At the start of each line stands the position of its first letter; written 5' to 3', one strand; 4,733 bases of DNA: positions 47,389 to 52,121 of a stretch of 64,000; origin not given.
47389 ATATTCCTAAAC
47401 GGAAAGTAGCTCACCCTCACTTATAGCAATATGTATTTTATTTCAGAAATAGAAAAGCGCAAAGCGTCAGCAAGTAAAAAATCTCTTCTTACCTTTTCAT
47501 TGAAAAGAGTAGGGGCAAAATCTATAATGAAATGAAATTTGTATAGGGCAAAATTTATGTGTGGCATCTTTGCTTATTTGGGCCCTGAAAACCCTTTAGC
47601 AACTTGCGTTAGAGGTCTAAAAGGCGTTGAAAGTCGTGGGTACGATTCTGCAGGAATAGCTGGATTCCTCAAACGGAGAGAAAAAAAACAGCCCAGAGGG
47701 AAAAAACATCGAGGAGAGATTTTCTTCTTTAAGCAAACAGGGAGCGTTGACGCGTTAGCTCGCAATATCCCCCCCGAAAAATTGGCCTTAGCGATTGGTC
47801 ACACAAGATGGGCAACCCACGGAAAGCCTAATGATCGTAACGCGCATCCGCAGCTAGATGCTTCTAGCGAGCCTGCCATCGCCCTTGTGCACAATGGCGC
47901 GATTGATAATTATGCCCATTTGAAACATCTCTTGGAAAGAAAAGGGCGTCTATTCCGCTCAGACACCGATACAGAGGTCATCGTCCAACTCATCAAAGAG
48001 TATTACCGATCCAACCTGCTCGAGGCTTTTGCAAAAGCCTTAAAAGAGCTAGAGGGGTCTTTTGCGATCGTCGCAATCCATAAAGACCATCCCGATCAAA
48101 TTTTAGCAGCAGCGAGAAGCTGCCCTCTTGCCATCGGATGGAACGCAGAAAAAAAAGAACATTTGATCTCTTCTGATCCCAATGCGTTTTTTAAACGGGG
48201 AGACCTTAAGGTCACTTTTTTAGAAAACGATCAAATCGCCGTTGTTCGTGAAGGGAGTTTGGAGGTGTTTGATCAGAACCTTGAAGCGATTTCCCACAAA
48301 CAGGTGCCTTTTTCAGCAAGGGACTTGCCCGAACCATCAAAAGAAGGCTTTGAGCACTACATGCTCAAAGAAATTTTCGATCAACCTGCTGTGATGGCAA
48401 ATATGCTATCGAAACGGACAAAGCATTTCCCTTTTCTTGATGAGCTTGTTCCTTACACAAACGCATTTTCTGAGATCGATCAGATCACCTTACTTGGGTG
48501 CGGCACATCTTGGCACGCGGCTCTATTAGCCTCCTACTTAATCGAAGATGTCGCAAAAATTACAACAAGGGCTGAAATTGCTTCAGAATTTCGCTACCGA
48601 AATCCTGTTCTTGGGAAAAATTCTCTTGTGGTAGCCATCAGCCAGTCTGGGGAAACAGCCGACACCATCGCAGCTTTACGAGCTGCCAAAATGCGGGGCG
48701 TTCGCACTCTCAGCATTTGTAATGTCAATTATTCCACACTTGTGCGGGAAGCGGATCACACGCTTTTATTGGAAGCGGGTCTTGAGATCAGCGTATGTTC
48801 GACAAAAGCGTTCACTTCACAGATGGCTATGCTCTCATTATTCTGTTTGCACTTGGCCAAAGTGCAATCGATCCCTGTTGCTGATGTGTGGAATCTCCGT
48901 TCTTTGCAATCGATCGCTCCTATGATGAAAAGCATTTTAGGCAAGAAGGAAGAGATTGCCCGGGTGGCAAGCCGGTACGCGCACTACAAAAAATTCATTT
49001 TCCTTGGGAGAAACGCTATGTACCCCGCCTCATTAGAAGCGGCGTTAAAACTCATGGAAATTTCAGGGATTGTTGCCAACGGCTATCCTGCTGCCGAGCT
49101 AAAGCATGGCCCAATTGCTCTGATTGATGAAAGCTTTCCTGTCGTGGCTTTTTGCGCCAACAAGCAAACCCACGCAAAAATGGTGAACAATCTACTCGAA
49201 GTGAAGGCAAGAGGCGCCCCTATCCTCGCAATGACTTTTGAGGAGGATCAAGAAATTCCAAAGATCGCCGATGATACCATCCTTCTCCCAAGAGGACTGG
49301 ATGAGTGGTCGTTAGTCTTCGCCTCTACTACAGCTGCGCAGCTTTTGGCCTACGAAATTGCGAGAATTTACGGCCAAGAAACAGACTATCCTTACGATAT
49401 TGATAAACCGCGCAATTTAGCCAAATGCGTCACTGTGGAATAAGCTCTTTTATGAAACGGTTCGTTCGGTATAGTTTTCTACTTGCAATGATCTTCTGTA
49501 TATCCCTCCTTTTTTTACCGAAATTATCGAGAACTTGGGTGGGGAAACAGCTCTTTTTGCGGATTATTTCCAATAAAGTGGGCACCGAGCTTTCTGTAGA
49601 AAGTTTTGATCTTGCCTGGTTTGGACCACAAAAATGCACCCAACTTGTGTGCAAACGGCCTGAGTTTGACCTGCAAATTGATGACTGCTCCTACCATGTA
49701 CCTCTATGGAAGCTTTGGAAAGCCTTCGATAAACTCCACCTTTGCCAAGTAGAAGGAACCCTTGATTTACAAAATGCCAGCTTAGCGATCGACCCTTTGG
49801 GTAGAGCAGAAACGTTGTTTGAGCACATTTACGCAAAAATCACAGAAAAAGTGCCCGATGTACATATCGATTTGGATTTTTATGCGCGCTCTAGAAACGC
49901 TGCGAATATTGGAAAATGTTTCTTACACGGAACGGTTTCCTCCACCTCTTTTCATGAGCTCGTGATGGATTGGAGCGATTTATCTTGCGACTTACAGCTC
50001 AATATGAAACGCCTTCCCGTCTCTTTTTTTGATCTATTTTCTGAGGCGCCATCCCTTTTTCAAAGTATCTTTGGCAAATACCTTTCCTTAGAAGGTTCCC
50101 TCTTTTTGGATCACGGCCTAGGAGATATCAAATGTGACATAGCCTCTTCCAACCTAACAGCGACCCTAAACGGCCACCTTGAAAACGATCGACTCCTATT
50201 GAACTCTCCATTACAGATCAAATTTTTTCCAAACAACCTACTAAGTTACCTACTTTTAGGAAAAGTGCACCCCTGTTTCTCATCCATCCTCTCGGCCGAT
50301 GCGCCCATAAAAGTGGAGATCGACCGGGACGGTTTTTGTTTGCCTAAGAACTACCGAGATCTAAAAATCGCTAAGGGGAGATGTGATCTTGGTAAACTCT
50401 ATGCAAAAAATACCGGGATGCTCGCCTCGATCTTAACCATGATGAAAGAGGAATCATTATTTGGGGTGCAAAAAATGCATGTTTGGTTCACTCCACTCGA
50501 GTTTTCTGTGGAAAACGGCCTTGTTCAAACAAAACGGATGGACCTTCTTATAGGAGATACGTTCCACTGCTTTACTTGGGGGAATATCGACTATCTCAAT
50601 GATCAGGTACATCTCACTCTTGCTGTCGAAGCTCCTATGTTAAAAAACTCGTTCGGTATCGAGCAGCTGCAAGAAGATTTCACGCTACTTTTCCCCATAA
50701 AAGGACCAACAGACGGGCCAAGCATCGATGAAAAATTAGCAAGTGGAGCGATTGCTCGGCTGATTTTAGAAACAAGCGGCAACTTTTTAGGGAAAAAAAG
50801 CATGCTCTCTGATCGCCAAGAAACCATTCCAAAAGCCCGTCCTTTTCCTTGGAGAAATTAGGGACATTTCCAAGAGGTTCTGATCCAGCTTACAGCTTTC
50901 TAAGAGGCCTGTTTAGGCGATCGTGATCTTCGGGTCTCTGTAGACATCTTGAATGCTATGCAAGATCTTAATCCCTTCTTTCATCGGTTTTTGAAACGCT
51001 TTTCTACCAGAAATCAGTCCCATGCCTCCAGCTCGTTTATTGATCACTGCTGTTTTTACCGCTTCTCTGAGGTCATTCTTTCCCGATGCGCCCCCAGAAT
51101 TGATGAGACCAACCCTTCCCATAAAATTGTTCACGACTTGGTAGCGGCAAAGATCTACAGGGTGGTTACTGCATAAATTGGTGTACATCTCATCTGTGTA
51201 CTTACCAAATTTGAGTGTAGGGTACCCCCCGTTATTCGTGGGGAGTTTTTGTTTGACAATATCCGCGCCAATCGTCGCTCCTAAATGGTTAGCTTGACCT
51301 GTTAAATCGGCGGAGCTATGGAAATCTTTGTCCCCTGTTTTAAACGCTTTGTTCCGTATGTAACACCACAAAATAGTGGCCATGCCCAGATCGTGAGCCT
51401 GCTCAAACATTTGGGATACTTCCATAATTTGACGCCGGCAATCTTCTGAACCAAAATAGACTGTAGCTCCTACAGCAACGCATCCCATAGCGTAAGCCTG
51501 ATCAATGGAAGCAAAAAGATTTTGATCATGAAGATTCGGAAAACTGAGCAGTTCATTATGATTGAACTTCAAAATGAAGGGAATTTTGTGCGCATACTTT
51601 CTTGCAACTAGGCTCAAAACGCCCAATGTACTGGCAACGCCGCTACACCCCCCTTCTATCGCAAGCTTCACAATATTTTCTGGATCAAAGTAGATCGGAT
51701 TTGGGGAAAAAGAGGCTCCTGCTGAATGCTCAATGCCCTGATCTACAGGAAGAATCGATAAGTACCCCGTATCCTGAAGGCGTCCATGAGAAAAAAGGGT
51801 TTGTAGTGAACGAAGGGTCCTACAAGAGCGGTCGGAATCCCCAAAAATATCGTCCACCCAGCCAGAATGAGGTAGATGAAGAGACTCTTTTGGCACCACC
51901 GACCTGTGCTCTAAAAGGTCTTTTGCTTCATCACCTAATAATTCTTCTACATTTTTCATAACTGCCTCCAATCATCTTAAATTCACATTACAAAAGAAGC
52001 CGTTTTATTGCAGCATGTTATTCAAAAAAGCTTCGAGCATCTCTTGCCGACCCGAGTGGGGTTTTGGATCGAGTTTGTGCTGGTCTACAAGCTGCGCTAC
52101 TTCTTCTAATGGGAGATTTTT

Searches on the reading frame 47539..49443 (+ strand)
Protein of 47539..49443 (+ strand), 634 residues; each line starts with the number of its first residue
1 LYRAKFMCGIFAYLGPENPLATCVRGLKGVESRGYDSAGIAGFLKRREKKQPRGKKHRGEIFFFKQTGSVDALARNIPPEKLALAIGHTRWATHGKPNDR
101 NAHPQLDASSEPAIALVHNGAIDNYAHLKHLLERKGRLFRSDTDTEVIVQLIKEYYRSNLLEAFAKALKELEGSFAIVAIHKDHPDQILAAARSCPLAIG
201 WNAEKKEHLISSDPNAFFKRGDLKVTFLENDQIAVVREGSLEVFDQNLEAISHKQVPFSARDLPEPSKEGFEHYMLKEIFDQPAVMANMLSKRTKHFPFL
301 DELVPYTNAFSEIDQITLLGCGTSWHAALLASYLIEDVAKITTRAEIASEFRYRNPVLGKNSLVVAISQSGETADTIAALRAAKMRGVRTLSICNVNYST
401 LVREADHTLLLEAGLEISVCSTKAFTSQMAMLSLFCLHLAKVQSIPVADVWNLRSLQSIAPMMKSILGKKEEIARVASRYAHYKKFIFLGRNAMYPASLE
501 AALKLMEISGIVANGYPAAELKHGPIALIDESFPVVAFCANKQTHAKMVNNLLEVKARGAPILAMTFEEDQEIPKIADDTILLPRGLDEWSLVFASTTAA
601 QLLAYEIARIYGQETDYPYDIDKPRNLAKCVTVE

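Call 67: search_protein_families(library=pfam, proteins=[window:47539-49443:+], max_evalue=0.00001)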
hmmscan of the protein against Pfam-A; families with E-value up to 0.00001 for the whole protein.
window:47539-49443:+ (634 aa): 3 families
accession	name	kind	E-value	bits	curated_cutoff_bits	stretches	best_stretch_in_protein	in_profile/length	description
PF01380.27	SIS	-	6.1e-48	162.4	25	2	311-435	3-128/131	SIS domain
PF13522.11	GATase_6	-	6.6e-19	68.7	27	1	84-201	12-120/130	Glutamine amidotransferase domain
PF13537.11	GATase_7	-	3e-15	56.8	25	1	100-217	11-121/123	Glutamine amidotransferase domain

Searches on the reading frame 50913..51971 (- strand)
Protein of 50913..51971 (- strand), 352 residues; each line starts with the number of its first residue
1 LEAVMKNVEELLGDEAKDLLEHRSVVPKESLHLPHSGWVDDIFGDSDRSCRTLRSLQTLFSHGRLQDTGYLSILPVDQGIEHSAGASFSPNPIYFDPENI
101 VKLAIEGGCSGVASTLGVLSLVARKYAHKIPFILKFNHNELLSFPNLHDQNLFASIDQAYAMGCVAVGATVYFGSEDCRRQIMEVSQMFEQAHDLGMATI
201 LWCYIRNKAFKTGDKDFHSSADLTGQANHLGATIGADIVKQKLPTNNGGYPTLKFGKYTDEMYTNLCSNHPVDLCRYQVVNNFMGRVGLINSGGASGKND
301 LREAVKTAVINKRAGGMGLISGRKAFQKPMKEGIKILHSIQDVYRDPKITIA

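Call 67: search_protein_families(library=pfam, proteins=[window:50913-51971:-], max_evalue=0.00001)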
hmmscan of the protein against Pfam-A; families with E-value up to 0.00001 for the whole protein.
window:50913-51971:- (352 aa): 1 family
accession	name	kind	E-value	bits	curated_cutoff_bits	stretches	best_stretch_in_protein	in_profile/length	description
PF01791.15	DeoC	-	1.3e-60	205.4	23.8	1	72-328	2-229/229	DeoC/LacD family aldolase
